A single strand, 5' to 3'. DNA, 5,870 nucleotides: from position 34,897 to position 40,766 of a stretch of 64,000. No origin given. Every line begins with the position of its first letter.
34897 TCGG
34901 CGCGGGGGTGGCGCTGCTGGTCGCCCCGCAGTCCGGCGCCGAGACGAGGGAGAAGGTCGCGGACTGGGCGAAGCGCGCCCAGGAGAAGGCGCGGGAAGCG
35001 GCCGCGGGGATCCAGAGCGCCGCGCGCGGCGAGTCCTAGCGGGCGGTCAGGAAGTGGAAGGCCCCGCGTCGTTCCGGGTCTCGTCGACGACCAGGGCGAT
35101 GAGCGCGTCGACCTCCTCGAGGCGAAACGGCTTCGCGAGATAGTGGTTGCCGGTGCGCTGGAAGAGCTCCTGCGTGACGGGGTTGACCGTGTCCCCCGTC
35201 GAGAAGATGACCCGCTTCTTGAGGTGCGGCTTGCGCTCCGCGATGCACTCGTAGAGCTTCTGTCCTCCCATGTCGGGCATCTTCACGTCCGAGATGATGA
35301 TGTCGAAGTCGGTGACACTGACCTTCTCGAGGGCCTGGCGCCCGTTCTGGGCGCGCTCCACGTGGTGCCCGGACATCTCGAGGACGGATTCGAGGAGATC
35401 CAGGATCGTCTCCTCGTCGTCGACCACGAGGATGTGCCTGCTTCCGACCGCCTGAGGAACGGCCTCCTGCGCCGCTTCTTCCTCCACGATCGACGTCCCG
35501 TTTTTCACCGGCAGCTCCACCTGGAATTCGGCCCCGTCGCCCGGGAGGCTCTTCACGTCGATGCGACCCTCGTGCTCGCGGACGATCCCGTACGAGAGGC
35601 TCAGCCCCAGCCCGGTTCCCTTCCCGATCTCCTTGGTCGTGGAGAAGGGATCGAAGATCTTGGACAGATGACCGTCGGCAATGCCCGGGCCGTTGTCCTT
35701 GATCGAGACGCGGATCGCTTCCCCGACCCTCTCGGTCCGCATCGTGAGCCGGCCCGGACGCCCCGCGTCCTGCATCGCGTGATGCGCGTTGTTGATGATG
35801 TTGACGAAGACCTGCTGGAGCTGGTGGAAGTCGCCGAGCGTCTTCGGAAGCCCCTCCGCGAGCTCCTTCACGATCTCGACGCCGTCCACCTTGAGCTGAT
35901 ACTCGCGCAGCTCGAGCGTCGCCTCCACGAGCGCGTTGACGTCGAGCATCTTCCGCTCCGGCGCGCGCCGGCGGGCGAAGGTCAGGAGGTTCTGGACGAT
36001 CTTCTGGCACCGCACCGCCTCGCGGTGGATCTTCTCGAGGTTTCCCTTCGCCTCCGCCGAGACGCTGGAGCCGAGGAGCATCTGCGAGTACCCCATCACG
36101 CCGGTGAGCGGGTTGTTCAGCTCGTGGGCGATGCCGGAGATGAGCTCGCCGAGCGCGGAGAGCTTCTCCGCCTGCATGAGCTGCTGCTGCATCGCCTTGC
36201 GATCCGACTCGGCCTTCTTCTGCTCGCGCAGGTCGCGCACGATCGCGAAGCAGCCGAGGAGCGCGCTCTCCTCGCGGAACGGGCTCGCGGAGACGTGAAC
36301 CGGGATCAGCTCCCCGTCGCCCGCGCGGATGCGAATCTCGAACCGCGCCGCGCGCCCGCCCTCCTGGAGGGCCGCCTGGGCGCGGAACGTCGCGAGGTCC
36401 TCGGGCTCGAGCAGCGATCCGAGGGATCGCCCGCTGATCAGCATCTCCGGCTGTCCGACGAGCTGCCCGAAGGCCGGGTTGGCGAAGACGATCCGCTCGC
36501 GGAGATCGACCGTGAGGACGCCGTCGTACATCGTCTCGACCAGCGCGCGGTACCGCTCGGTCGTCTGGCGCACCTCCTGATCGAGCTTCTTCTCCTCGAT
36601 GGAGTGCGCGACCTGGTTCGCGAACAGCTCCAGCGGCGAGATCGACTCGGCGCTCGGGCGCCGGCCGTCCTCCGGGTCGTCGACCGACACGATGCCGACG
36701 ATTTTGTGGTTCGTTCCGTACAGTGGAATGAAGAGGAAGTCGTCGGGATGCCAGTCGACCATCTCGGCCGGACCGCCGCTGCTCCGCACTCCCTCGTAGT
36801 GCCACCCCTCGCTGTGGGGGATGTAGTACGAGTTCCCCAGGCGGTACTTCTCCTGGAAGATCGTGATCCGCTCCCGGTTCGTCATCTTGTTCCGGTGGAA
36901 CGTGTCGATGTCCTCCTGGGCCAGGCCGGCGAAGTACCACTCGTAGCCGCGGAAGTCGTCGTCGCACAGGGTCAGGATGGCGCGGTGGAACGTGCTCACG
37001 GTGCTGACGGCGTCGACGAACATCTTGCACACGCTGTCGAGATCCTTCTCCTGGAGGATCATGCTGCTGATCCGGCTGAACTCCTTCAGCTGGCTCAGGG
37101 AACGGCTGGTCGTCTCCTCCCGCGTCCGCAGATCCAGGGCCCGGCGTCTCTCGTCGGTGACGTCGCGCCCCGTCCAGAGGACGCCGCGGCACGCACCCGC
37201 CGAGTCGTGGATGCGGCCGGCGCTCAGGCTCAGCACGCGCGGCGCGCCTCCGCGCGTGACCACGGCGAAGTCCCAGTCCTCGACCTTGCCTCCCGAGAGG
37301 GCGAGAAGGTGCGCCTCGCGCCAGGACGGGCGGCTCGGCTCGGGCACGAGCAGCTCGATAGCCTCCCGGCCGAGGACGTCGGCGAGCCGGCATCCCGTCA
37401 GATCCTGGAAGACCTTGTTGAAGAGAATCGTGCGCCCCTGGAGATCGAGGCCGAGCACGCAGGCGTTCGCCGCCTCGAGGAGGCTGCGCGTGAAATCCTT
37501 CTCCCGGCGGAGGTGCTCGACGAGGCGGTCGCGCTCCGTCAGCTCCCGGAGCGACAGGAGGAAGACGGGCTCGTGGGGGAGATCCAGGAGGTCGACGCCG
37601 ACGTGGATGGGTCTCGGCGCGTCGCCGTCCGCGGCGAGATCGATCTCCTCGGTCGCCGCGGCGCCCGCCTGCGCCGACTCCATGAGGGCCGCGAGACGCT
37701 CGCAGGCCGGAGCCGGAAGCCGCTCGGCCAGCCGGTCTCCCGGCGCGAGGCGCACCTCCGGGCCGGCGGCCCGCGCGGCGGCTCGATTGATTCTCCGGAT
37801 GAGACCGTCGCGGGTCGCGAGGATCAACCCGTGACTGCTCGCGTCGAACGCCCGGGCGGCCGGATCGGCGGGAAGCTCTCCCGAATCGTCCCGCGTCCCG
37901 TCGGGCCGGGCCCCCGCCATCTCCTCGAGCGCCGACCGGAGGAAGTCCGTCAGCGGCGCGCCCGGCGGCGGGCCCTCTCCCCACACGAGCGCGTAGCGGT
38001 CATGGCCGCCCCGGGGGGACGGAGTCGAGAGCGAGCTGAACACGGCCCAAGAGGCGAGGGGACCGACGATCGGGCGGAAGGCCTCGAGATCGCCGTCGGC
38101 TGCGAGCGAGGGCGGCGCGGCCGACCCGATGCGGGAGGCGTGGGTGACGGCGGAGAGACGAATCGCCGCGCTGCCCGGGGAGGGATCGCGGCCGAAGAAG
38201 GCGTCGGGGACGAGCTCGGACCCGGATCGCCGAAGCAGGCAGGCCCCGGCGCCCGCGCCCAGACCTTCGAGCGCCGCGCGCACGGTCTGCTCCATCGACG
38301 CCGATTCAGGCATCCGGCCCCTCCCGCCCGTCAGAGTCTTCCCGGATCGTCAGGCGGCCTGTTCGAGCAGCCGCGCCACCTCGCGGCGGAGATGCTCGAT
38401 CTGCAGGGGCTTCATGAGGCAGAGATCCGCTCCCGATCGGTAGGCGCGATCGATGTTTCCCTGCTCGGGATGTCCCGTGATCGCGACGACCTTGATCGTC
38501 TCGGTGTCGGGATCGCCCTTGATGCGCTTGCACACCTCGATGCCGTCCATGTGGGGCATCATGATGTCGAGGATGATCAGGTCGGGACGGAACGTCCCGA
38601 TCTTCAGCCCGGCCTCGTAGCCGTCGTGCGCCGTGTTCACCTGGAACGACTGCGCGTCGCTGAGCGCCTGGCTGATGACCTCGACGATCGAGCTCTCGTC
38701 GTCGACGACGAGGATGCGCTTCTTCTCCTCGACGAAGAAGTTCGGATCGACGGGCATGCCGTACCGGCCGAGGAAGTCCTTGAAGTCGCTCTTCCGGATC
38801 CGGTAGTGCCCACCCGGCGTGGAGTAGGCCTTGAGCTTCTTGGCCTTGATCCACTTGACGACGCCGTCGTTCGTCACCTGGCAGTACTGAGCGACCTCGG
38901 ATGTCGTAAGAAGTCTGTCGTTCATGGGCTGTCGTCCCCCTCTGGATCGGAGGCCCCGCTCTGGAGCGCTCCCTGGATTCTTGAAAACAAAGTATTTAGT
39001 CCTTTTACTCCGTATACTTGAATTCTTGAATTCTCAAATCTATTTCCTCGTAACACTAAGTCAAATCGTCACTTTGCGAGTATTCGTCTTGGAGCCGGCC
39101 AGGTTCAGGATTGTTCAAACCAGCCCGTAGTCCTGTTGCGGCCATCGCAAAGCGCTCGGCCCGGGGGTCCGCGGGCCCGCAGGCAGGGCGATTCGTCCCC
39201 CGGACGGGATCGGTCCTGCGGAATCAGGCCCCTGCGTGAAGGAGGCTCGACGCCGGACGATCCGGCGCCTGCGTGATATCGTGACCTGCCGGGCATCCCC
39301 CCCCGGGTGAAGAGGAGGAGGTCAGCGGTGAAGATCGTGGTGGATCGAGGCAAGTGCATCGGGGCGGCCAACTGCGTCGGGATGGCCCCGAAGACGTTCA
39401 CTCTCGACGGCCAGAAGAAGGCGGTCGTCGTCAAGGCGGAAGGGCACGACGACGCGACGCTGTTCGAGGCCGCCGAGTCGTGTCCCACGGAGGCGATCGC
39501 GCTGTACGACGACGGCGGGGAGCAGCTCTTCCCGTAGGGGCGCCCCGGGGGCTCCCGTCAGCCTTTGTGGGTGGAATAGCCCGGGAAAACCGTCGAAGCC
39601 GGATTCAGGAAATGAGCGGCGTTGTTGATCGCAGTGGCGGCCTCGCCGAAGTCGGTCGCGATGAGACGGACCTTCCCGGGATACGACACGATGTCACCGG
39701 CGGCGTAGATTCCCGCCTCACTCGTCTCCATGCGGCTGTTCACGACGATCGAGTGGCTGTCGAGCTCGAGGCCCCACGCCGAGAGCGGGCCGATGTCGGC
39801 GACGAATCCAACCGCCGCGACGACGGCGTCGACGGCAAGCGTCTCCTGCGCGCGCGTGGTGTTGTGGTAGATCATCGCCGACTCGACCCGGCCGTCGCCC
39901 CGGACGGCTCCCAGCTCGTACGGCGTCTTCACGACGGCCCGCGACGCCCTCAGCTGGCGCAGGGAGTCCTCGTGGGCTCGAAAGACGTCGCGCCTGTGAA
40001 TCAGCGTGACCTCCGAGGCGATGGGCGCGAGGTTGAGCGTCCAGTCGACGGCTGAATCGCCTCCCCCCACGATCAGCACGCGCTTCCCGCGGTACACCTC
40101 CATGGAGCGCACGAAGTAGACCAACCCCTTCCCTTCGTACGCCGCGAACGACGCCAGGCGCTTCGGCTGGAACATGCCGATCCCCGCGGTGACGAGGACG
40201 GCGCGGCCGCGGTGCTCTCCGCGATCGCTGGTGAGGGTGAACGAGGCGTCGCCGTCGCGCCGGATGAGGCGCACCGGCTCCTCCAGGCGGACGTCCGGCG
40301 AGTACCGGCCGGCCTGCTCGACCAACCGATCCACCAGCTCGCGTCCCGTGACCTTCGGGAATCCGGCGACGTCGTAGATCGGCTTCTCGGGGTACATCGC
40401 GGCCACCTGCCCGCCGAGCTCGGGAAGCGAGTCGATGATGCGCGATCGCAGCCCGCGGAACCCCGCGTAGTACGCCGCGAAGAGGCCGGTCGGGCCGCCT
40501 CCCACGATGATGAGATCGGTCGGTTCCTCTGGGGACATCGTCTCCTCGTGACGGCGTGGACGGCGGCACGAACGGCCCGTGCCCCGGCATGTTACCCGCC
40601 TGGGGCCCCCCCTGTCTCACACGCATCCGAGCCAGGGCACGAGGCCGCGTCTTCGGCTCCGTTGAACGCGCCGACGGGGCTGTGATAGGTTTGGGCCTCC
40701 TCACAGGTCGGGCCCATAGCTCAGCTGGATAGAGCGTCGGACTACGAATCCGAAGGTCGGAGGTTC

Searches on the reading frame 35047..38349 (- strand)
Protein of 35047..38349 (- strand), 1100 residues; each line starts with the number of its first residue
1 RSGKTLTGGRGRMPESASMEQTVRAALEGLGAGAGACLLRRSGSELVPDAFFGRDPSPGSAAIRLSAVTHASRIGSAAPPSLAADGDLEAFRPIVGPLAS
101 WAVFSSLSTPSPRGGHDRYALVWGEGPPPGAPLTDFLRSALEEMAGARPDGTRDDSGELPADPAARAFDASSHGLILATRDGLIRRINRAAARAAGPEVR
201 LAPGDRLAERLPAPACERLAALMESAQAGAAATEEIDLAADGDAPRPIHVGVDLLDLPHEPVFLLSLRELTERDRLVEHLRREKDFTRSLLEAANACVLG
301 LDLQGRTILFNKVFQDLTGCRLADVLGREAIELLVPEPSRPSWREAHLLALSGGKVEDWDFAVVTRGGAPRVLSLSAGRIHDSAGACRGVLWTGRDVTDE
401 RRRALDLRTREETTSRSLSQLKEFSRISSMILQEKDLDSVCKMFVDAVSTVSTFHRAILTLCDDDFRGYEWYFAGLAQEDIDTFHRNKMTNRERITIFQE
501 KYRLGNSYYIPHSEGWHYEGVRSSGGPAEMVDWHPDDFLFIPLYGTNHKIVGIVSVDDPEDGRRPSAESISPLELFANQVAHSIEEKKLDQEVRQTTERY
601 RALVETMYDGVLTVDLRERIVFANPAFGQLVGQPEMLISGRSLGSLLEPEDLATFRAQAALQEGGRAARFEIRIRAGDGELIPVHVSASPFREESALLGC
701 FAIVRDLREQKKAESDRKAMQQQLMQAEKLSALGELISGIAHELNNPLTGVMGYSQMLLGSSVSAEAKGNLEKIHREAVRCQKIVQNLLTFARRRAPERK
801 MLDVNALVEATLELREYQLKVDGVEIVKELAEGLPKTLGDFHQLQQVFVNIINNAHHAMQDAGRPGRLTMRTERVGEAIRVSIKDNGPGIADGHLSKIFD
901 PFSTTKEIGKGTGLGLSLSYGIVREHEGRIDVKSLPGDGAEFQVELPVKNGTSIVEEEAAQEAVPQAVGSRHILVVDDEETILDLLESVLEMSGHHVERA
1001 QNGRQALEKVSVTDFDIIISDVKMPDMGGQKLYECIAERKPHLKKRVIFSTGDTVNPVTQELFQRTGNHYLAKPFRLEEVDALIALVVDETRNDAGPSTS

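Call 17: search_protein_families(library=pfam, proteins=[window:35047-38349:-], max_evalue=0.0001)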
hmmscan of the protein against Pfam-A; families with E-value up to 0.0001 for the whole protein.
window:35047-38349:- (1100 aa): 8 families
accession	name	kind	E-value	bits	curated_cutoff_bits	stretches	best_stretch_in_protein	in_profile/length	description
PF08448.16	PAS_4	-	2.2e-31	108.7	23.1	2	291-402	1-110/110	PAS fold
PF00989.32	PAS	-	1.7e-27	96.1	22.6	2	598-706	1-112/113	PAS fold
PF02518.31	HATPase_c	-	1.1e-23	84.3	26.4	1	840-949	2-110/111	Histidine kinase-, DNA gyrase B-, and HSP90-like ATPase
PF00072.30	Response_reg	-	3.9e-22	78.9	30.2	1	973-1083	1-109/111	Response regulator receiver domain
PF13426.13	PAS_9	-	8.8e-19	68.1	27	1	609-709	2-103/103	PAS domain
PF13188.13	PAS_8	-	1.8e-18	66.1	21.8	1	598-651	1-51/65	PAS domain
PF00512.31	HisKA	-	1.9e-17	63.5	26.9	1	733-796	2-65/66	His Kinase A (phospho-acceptor) domain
PF08447.18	PAS_3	-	1.9e-13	50.9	25.6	1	620-695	1-79/89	PAS fold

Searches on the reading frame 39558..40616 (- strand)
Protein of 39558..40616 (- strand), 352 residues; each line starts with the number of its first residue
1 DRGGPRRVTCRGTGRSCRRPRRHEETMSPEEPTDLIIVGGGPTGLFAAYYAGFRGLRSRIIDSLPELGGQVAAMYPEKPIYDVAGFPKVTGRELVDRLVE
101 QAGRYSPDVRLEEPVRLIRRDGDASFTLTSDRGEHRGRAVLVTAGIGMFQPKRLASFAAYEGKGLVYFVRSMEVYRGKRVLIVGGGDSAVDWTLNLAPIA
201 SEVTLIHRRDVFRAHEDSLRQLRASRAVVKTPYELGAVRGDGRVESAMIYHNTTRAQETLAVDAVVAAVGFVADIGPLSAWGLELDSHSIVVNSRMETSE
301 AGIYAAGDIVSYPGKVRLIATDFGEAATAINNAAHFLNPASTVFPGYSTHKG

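Call 16: search_protein_families(library=pfam, proteins=[window:39558-40616:-], max_evalue=0.0001)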
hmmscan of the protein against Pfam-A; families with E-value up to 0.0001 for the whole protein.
window:39558-40616:- (352 aa): 7 families
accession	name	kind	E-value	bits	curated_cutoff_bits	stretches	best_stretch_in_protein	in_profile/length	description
PF07992.20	Pyr_redox_2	-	1.8e-24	87.1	26.1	1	34-313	2-278/291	Pyridine nucleotide-disulphide oxidoreductase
PF13738.12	Pyr_redox_3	-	1.6e-21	77.3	30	1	86-307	75-305/305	Pyridine nucleotide-disulphide oxidoreductase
PF00070.33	Pyr_redox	-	1.3e-10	42.1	22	1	179-224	1-52/82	Pyridine nucleotide-disulphide oxidoreductase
PF03486.20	HI0933_like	-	8.5e-07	29.1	50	0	34-70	2-38/244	HI0933-like protein Rossmann domain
PF12831.13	FAD_oxidored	-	3e-06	27.2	27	1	34-101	1-71/416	FAD dependent oxidoreductase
PF13450.12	NAD_binding_8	-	7.6e-06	26.6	21.9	1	37-72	1-36/68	NAD(P)-binding Rossmann-like domain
PF00890.30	FAD_binding_2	-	4.8e-05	23.2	20.4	0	34-72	1-39/414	FAD binding domain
